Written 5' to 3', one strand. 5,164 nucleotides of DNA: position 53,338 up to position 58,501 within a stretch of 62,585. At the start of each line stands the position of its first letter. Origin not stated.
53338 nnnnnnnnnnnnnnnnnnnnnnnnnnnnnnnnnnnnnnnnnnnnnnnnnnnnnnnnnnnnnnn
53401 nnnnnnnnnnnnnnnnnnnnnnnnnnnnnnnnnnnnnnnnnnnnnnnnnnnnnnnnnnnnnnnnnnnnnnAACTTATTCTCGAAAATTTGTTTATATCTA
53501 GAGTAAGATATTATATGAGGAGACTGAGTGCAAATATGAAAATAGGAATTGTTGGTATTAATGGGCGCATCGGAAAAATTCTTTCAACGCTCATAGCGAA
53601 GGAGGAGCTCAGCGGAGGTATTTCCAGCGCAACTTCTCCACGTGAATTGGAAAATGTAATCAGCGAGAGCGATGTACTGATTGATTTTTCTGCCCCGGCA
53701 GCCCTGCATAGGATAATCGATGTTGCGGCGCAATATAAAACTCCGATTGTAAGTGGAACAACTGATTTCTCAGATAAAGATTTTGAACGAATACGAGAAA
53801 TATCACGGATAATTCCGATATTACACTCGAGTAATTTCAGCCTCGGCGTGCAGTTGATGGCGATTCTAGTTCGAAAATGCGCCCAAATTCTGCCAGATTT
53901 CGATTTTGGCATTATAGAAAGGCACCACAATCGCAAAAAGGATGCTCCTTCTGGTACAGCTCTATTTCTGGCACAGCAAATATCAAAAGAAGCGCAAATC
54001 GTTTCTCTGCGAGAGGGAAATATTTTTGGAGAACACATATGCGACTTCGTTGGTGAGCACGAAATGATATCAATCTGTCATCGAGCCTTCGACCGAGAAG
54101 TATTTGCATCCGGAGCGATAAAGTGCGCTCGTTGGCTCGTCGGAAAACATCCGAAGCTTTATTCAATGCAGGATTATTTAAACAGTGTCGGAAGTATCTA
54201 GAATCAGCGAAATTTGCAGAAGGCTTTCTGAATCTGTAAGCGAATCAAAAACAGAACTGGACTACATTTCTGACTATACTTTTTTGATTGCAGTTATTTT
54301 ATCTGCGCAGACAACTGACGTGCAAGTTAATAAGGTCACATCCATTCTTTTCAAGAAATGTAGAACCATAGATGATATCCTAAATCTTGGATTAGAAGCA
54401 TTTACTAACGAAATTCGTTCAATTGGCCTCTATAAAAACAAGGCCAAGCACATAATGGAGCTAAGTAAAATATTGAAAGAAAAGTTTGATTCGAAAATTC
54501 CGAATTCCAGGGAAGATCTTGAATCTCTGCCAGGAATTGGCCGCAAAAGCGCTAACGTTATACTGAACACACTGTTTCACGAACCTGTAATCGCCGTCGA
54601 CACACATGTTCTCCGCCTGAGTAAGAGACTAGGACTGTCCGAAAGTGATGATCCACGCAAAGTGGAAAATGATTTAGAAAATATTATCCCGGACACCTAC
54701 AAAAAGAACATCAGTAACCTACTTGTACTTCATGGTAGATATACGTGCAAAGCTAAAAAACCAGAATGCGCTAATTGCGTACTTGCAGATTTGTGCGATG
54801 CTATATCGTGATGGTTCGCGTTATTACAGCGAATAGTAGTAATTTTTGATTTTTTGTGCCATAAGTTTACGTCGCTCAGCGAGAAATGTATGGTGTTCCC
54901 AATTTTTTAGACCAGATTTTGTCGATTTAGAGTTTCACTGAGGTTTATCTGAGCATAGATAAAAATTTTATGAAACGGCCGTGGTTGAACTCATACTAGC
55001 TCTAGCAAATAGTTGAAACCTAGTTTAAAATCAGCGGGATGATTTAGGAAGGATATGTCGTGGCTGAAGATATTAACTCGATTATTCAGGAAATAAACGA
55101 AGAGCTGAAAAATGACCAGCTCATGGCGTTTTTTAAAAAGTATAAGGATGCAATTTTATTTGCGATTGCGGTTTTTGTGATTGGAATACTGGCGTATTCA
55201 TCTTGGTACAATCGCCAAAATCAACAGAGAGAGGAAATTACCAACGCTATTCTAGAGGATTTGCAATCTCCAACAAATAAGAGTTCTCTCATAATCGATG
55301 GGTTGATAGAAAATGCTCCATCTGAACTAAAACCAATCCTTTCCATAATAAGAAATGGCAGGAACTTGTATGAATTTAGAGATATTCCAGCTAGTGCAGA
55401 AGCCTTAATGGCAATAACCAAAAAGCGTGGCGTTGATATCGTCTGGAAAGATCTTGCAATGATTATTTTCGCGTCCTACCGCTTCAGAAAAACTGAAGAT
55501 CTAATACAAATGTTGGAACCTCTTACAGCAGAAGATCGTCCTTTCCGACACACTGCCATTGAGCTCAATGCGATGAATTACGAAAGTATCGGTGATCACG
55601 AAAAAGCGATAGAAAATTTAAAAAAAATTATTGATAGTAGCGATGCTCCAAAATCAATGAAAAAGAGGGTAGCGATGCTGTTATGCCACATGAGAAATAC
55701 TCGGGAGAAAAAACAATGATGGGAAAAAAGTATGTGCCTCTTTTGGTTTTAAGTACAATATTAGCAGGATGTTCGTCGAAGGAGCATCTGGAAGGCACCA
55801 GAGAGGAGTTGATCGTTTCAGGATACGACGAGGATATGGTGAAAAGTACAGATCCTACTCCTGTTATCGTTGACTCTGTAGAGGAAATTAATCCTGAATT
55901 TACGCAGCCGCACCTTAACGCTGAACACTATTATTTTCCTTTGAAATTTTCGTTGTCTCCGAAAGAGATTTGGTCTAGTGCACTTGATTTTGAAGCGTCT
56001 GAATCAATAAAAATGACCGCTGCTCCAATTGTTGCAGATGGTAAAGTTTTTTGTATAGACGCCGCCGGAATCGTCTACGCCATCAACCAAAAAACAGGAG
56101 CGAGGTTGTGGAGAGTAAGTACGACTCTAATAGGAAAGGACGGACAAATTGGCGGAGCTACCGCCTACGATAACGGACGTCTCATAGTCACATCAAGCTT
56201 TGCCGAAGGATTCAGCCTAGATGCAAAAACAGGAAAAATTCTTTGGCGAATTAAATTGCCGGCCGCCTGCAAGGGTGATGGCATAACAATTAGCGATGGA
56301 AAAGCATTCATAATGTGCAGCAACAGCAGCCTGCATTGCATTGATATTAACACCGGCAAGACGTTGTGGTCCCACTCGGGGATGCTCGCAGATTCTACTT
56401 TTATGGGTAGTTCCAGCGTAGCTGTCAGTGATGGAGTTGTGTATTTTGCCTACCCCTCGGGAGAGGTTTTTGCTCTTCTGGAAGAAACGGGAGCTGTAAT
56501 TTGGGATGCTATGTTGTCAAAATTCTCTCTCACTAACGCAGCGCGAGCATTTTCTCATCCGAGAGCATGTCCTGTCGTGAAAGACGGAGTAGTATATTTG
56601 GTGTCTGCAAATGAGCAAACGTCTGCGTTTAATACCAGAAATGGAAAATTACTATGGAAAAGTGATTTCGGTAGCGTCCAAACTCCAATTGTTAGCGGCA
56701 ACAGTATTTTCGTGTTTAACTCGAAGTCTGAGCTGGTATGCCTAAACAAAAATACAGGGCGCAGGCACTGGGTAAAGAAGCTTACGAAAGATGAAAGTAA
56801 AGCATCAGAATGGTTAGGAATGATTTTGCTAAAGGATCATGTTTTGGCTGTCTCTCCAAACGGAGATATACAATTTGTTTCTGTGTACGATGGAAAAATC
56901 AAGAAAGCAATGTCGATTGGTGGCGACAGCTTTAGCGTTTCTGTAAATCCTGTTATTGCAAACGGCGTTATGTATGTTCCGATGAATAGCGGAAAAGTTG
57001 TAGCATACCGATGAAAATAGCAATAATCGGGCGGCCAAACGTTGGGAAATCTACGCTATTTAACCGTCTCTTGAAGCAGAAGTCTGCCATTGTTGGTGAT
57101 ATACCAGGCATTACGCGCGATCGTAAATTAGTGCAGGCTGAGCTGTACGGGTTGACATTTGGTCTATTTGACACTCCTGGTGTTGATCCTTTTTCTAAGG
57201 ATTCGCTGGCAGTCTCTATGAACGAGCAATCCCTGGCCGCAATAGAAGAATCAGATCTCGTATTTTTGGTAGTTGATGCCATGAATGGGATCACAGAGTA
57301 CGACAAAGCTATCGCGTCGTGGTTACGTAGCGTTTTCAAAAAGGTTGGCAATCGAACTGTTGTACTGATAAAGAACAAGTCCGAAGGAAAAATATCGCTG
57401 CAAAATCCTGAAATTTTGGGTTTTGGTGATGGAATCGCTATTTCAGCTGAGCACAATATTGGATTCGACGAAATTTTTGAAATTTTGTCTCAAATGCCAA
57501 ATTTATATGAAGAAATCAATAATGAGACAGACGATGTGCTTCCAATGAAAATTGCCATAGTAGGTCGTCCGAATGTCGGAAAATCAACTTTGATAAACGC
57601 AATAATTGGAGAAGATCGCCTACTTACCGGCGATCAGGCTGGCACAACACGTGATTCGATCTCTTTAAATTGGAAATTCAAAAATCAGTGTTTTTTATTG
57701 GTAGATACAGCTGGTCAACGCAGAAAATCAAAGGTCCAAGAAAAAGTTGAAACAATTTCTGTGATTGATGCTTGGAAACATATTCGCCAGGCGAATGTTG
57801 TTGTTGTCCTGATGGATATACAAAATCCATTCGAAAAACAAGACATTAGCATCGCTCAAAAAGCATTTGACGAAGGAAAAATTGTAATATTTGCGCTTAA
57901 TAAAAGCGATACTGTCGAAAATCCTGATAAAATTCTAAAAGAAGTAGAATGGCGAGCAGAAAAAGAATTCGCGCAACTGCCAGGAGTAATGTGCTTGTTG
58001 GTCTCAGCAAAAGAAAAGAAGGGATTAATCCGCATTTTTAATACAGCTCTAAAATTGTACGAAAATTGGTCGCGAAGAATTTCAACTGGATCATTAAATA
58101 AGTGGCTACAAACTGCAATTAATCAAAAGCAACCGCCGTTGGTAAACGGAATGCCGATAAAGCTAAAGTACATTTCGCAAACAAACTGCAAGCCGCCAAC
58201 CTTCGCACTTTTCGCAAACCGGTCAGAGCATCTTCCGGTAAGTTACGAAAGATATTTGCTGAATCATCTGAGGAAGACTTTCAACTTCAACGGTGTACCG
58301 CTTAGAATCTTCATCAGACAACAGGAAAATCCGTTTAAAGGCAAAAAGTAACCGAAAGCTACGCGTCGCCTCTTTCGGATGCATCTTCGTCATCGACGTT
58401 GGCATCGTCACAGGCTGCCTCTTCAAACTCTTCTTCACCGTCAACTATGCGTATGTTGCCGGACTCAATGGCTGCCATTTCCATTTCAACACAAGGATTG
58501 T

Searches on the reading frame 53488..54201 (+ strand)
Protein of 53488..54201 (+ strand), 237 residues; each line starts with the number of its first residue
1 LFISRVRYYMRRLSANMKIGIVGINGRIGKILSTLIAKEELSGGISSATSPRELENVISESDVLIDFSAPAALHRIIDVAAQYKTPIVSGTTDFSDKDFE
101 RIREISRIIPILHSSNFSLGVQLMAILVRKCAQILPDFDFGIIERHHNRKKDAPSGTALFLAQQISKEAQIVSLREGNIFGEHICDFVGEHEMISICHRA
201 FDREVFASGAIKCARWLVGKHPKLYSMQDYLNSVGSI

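Call 27: search_protein_families(library=pfam, proteins=[window:53488-54201:+], max_evalue=0.0001)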
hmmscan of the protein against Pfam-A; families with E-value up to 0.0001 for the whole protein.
window:53488-54201:+ (237 aa): 2 families
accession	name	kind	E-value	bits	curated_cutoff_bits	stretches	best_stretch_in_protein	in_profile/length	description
PF05173.19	DapB_C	-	8.3e-36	123.2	27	1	120-231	1-121/121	Dihydrodipicolinate reductase, C-terminus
PF01113.26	DapB_N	-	3.2e-20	72.9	25.6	1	17-117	1-124/124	Dihydrodipicolinate reductase, N-terminus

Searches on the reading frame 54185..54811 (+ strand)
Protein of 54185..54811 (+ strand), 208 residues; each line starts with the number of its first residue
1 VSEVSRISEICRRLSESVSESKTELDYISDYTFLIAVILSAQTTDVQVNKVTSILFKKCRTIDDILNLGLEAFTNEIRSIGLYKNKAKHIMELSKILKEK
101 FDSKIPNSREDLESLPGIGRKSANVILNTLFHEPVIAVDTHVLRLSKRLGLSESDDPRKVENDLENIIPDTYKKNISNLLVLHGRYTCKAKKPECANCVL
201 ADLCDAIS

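Call 27: search_protein_families(library=pfam, proteins=[window:54185-54811:+], max_evalue=0.0001)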
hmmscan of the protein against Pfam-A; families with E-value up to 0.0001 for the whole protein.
window:54185-54811:+ (208 aa): 3 families
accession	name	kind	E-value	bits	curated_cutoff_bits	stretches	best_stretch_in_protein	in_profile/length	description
PF00730.31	HhH-GPD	-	1.4e-23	83.7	26.2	1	35-169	1-107/108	HhH-GPD superfamily base excision DNA repair protein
PF00633.29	HHH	-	2.8e-10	39.9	24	1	101-128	2-29/30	Helix-hairpin-helix motif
PF10576.14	EndIII_4Fe-2S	-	6e-05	23.6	20.5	0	188-204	1-17/17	Iron-sulfur binding domain of endonuclease III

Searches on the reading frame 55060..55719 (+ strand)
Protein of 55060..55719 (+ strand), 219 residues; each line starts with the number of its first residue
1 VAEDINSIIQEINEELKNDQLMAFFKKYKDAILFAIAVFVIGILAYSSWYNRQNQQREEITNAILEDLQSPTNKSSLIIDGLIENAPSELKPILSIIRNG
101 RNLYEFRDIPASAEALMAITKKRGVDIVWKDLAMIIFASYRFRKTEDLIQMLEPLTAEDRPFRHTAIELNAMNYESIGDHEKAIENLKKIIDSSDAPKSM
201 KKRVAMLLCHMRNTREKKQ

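Call 27: search_protein_families(library=pfam, proteins=[window:55060-55719:+], max_evalue=0.0001)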
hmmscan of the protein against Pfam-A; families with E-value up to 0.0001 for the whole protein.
window:55060-55719:+ (219 aa): 1 family
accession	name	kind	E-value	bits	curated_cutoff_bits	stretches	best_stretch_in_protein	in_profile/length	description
PF10858.15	DUF2659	-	1.8e-12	47.9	27.7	1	7-209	3-214/216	Protein of unknown function (DUF2659)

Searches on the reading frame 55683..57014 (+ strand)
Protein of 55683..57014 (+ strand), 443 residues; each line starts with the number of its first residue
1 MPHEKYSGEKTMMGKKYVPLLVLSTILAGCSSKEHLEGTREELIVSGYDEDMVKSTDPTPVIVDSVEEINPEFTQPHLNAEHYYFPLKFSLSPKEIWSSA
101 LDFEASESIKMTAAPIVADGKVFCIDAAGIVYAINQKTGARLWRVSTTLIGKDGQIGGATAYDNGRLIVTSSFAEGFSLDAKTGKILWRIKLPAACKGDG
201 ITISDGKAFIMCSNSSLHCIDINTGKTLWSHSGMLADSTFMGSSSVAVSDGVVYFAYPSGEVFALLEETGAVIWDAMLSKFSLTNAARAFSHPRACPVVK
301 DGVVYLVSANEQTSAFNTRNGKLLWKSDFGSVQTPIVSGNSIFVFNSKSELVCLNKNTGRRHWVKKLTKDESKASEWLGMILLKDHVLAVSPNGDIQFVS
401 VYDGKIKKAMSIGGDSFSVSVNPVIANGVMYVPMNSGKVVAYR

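Call 27: search_protein_families(library=pfam, proteins=[window:55683-57014:+], max_evalue=0.0001)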
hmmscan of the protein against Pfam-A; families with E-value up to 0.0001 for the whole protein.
window:55683-57014:+ (443 aa): 4 families
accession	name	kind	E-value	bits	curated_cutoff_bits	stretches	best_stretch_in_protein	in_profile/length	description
PF13360.13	PQQ_2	-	3.6e-57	194.1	27.6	3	128-364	2-232/233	Outer membrane protein assembly factor BamB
PF13570.13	Beta-prop_ACSF4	-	6.1e-20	72.3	133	1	177-432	74-317/329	Beta-alanine-activating enzyme, beta-propeller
PF01011.28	PQQ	-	6.4e-19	68.5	26.7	0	105-149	43-87/595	Glucose/ethanol/alcohol dehydrogenase, beta-propeller domain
PF25293.1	Beta-prop_EMC1_N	-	2e-09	37.9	34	1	178-354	45-218/219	EMC1 N-terminal beta-propeller domain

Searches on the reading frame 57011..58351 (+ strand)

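Call 27: search_protein_families(library=pfam, proteins=[window:57011-58351:+], max_evalue=0.0001)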
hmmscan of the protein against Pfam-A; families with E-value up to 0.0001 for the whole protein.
window:57011-58351:+ (446 aa): 14 families
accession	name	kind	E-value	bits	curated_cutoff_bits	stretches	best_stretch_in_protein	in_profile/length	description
PF01926.29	MMR_HSR1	-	7.3e-53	177.9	21.9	2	2-122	1-112/113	50S ribosome-binding GTPase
PF14714.11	KH_dom-like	-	3.3e-29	101.4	27.3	1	356-436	1-81/81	KH-domain-like of EngA bacterial GTPase enzymes, C-terminal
PF02421.24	FeoB_N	-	2.5e-27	95.8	27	2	2-92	2-90/156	Ferrous iron transport protein B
PF00009.33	GTP_EFTU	-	1.3e-16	61.2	26.5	1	180-348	5-184/188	Elongation factor Tu GTP binding domain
PF00350.29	Dynamin_N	-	2.3e-15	57.5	27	1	181-220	1-39/168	Dynamin family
PF00071.28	Ras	-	1.5e-12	47.8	21.6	1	180-348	1-158/162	Ras family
PF08477.19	Roc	-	9.4e-12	45.7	27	1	2-124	1-118/119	Ras of Complex, Roc, domain of DAPkinase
PF04548.22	AIG1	-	1e-11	45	27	1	2-123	2-126/212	AIG1 family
PF03193.22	RsgA_GTPase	-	3.3e-10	40.5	30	0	4-60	110-170/174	RsgA GTPase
PF00005.33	ABC_tran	-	5.5e-07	30.7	25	0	180-208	13-41/137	ABC transporter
PF13401.12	AAA_22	-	1.9e-05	25.4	27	0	3-110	8-109/130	AAA domain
PF13238.12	AAA_18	-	2.1e-05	25.4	29.4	0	181-277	1-87/128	AAA domain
PF05621.17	TniB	-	2.2e-05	24.4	22.4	0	144-197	5-54/189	Bacterial TniB protein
PF03266.21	NTPase_1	-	6.8e-05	23.2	23.9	0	180-245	1-64/168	NTPase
